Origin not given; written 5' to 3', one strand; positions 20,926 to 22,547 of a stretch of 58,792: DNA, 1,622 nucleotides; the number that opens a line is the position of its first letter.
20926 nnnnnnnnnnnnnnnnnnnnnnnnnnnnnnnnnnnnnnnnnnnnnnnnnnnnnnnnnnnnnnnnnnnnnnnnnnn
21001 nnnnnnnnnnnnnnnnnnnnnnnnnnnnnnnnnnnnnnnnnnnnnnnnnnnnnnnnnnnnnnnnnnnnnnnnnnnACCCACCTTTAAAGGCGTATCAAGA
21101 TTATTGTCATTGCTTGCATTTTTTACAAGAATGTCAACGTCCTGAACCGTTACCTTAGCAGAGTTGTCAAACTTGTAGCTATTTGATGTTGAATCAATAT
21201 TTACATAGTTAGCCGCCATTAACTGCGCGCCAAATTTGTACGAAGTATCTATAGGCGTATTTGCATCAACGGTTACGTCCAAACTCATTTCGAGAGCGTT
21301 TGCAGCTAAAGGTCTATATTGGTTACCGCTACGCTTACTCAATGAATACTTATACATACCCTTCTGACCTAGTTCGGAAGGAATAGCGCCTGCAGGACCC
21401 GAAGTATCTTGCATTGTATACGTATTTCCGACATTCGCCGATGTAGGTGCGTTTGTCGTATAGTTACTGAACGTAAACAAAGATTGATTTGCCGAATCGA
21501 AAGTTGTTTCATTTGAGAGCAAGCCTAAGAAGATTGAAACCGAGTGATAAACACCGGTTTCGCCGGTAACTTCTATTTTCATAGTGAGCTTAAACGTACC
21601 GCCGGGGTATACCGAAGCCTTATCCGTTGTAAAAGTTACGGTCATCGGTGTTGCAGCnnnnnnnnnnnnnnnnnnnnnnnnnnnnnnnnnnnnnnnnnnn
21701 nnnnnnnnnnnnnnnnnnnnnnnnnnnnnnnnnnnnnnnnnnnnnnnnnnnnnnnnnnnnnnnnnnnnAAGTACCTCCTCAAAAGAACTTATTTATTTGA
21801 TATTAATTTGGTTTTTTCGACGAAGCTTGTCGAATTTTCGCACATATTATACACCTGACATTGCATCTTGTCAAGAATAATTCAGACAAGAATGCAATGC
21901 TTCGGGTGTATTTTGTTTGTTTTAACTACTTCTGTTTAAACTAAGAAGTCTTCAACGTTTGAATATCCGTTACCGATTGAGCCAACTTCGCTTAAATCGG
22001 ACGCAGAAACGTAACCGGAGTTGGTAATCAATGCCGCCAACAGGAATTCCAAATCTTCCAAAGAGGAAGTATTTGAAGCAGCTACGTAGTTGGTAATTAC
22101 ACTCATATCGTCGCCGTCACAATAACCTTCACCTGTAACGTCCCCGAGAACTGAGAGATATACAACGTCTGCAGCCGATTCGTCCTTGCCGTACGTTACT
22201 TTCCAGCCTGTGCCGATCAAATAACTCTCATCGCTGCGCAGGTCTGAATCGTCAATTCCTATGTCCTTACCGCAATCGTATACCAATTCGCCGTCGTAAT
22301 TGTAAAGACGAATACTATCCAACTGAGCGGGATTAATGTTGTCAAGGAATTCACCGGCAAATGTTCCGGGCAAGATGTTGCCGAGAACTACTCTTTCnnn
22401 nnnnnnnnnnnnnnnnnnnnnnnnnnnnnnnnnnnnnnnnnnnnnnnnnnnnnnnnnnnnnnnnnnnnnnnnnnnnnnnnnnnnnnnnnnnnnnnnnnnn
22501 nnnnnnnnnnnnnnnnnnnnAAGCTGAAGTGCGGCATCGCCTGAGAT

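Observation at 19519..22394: Proteins D and E share a ~150-aa C-terminal module ending in a half-degenerate dockerin-like motif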

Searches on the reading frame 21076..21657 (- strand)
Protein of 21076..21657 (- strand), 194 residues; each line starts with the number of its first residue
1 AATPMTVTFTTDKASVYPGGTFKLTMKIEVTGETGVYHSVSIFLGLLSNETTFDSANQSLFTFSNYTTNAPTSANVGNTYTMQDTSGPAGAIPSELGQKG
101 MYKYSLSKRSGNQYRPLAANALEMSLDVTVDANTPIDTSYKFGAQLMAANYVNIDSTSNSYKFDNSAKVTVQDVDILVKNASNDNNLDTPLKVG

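Call 19: search_protein_families(library=pfam, proteins=[window:21076-21657:-], max_evalue=10)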
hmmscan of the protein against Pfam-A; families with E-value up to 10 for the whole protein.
seq(194 aa): 1 family
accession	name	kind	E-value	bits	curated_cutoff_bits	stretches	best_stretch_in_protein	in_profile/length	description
PF25557.1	GAUT_1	-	0.22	12.3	22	1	147-188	14-55/77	Galacturonosyltransferase domain 1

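Call 37: search_solved_structures(query=A4, max_evalue=10, show_alignments=2)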
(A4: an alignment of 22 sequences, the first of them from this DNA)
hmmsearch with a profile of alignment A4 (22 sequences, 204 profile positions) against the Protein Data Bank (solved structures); distinct sequences matched with E-value up to 10: 3.
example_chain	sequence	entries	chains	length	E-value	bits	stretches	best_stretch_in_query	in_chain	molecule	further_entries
5a42_A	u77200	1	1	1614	0.76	13.1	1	6-37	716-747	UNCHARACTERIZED LIPOPROTEIN YFHM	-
4ziq_A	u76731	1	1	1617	0.76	13.1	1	6-37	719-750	Uncharacterized lipoprotein YfhM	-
4rtd_A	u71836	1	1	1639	0.76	13.1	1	6-37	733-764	Uncharacterized lipoprotein YfhM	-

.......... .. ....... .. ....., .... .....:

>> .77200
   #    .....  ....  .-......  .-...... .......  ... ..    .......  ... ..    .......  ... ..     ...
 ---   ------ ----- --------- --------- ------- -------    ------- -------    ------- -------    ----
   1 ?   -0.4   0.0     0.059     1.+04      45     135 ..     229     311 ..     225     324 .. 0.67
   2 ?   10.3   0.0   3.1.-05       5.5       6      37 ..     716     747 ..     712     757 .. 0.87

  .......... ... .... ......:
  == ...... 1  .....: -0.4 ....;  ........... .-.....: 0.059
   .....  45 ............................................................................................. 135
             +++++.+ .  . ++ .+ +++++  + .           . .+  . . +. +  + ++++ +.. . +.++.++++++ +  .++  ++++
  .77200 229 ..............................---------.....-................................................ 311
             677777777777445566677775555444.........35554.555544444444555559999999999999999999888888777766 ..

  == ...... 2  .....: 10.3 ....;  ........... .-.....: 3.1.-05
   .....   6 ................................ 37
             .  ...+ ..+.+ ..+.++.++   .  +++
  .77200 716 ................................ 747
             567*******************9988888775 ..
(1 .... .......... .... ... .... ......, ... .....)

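Call 38: search_protein_families(library=pfam, alignment_id=A4, max_evalue=0.1)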
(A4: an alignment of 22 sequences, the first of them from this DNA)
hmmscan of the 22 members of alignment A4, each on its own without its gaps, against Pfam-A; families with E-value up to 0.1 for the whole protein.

A. member 1, seq(194 aa): 0 families

B. families by the number of members that match (of 22 scanned): 12 families
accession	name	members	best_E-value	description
PF02752.27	Arrestin_C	5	0.0075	Arrestin (or S-antigen), C-terminal domain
PF07703.20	A2M_BRD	1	0.0037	Alpha-2-macroglobulin bait region domain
PF01835.25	MG2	1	0.01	MG2 domain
PF13584.12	BatD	1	0.012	BatD DUF11 like domain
PF17961.7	Big_8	1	0.022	Bacterial Ig domain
PF19078.6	Big_12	1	0.027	Bacterial Ig-like domain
PF00963.24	Cohesin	1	0.029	Cohesin domain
PF17970.7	bMG1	1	0.031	Bacterial Alpha-2-macroglobulin MG1 domain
PF02432.21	Fimbrial_K88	1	0.044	Fimbrial, major and minor subunit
PF02368.24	Big_2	1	0.055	Bacterial Ig-like domain (group 2)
PF00431.26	CUB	1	0.069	CUB domain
PF00703.27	Glyco_hydro_2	1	0.088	Glycosyl hydrolases family 2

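Call 48: predict_structure(alignment_id=A4)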
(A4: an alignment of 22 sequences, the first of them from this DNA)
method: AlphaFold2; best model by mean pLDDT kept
length: 194 residues; sequences in the alignment: 22
mean_pLDDT: 81.3   pTM: 0.79
mean pLDDT of the five models: 81.3, 81.0, 80.7, 80.2, 79.6
residues with pLDDT >= 90: 98; 70-90: 44; 50-70: 32; < 50: 20
segments of 3 or more residues with pLDDT < 50: 73-78, 86-98
pLDDT, mean of each block of 10 residues (from residue 1): 87 96 96 88 92 89 86 52 50 45 71 75 93 96 94 85 95 96 66 59
secondary structure, 60 per line:
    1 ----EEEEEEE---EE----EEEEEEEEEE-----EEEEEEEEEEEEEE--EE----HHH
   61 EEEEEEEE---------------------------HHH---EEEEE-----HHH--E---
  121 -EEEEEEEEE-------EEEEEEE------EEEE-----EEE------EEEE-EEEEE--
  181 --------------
elements in order: E5-11 E21-30 E36-49 E61-68 E102-106 E122-130 E138-144 E151-154 E160-162 E169-172 E174-178

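Call 51: fold_search(model_id=the predicted structure, library=pdb)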
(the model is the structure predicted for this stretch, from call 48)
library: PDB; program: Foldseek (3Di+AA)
matches with E <= 10: 1771; with E <= 0.001: 80
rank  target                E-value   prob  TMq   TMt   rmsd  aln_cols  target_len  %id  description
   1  5lxv_A                1.5e-07  1.00  0.55  0.61   6.5       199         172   12  Crystal structure of Ruminococcus flavefaciens scaffoldin C cohesin in complex with a dockerin from an uncharacterized (released 2016-10-19)
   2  5lxv_C                3.2e-07  1.00  0.52  0.58   6.7       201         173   12  Crystal structure of Ruminococcus flavefaciens scaffoldin C cohesin in complex with a dockerin from an uncharacterized (released 2016-10-19)
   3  6kgf_C                4.2e-07  1.00  0.50  0.63   6.8       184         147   14  Crystal structure of CaDoc0917(R16D)-CaCohA2 complex at pH 8.2 (released 2020-07-08)
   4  6kgc_A                9.1e-07  1.00  0.56  0.73   4.0       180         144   14  Crystal structure of CaDoc0917(R49D)-CaCohA2 complex at pH 5.4 (released 2020-07-08)
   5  6kgf_A                2.1e-06  1.00  0.50  0.65   6.6       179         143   14  Crystal structure of CaDoc0917(R16D)-CaCohA2 complex at pH 8.2 (released 2020-07-08)
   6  4ums                  2.5e-06  1.00  0.58  0.71   3.8       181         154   10  The crystal structure of the seventh ScaB type I cohesin from Pseudobacteroides cellulosolvens (released 2015-05-06)
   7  6kgd_A                3.1e-06  1.00  0.56  0.72   4.0       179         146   14  Crystal structure of CaDoc0917(R49D)-CaCohA2 complex at pH 8.0 (released 2020-07-08)
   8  2zf9_A                6.7e-06  1.00  0.51  0.53   5.5       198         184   10  Crystal structure of a type III cohesin module from the cellulosomal ScaE cell-surface anchoring scaffoldin of Ruminoc (released 2008-12-30)
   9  4n2o_A                7.1e-06  1.00  0.50  0.49   6.1       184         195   11  Structure of a novel autonomous cohesin protein from Ruminococcus flavefaciens (released 2013-12-18)
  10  6kge_A                7.9e-06  1.00  0.50  0.66   6.5       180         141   13  Crystal structure of CaDoc0917(R16D)-CaCohA2 complex at pH 5.5 (released 2020-07-08)
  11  4uyq_A                8.3e-06  1.00  0.59  0.77   3.6       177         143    8  High resolution structure of the third cohesin ScaC in complex with the ScaB dockerin with a mutation in the C-termina (released 2015-04-15)
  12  4uyp_C                8.3e-06  1.00  0.51  0.65   9.5       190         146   10  High resolution structure of the third cohesin ScaC in complex with the ScaB dockerin with a mutation in the N-termina (released 2015-04-15)
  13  1g1k_A                9.9e-06  1.00  0.51  0.66   6.8       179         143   11  COHESIN MODULE FROM THE CELLULOSOME OF CLOSTRIDIUM CELLULOLYTICUM (released 2000-11-22)
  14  4n2o_G                9.9e-06  1.00  0.51  0.51   6.0       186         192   11  Structure of a novel autonomous cohesin protein from Ruminococcus flavefaciens (released 2013-12-18)
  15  4wkz_B                1.0e-05  1.00  0.54  0.57   5.8       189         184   12  Complex of autonomous ScaG cohesin CohG and X-doc domains (released 2015-12-23)
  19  4n2o_F                1.6e-05  1.00  0.50  0.50   6.1       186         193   11  Structure of a novel autonomous cohesin protein from Ruminococcus flavefaciens (released 2013-12-18)
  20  4n2o_B                1.8e-05  1.00  0.50  0.50   6.5       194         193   12  Structure of a novel autonomous cohesin protein from Ruminococcus flavefaciens (released 2013-12-18)
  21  2zf9_B                1.8e-05  1.00  0.44  0.47   7.0       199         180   12  Crystal structure of a type III cohesin module from the cellulosomal ScaE cell-surface anchoring scaffoldin of Ruminoc (released 2008-12-30)
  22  4n2o_H                1.9e-05  1.00  0.50  0.50   6.5       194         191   12  Structure of a novel autonomous cohesin protein from Ruminococcus flavefaciens (released 2013-12-18)
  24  2zf9_D                3.0e-05  1.00  0.51  0.54   5.3       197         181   10  Crystal structure of a type III cohesin module from the cellulosomal ScaE cell-surface anchoring scaffoldin of Ruminoc (released 2008-12-30)
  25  4n2o_E                3.5e-05  1.00  0.54  0.55   5.6       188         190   12  Structure of a novel autonomous cohesin protein from Ruminococcus flavefaciens (released 2013-12-18)
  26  4n2o_C                4.4e-05  1.00  0.50  0.51   6.1       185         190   11  Structure of a novel autonomous cohesin protein from Ruminococcus flavefaciens (released 2013-12-18)
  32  4n2o_D                7.7e-05  1.00  0.53  0.53   5.8       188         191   12  Structure of a novel autonomous cohesin protein from Ruminococcus flavefaciens (released 2013-12-18)
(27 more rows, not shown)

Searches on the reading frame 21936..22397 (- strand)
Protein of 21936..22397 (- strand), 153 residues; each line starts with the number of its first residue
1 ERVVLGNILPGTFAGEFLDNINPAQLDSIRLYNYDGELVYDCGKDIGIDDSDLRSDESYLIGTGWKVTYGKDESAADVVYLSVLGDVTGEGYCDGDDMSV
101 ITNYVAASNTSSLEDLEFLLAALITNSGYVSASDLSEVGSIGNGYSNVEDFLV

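Call 6: search_protein_families(library=pfam, proteins=[window:21936-22397:-], max_evalue=10)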
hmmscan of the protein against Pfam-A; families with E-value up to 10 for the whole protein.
window:21936-22397:- (153 aa): 1 family
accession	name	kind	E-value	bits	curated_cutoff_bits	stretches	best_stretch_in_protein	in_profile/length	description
PF00404.24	Dockerin_1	-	0.069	13.8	22.9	1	84-138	1-52/57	Dockerin type I domain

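Call 8: search_solved_structures(query=window:21936-22397:-, max_evalue=10, show_alignments=3)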
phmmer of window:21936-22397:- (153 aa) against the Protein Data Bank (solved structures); distinct sequences matched with E-value up to 10: 6.
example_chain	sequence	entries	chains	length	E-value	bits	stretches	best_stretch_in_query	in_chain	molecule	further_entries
6kge_D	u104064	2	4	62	0.058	16.6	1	82-138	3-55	And cellulose-binding endoglucanase family 9 CelL ortholog dockerin domain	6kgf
9gvb_B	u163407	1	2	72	0.12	15.6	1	82-111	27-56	Group 2 dockerin from R. flavefaciens FD-1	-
8byh_A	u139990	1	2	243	0.12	15.5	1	25-71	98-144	tRNA (guanine-N(1)-)-methyltransferase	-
6kgc_B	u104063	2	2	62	0.25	14.5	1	82-138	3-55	And cellulose-binding endoglucanase family 9 CelL ortholog dockerin domain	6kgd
6kg9_A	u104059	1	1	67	0.47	13.6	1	82-138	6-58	And cellulose-binding endoglucanase family 9 CelL ortholog dockerin domain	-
6jjs_A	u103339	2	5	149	0.89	12.7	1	33-93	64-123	PhnH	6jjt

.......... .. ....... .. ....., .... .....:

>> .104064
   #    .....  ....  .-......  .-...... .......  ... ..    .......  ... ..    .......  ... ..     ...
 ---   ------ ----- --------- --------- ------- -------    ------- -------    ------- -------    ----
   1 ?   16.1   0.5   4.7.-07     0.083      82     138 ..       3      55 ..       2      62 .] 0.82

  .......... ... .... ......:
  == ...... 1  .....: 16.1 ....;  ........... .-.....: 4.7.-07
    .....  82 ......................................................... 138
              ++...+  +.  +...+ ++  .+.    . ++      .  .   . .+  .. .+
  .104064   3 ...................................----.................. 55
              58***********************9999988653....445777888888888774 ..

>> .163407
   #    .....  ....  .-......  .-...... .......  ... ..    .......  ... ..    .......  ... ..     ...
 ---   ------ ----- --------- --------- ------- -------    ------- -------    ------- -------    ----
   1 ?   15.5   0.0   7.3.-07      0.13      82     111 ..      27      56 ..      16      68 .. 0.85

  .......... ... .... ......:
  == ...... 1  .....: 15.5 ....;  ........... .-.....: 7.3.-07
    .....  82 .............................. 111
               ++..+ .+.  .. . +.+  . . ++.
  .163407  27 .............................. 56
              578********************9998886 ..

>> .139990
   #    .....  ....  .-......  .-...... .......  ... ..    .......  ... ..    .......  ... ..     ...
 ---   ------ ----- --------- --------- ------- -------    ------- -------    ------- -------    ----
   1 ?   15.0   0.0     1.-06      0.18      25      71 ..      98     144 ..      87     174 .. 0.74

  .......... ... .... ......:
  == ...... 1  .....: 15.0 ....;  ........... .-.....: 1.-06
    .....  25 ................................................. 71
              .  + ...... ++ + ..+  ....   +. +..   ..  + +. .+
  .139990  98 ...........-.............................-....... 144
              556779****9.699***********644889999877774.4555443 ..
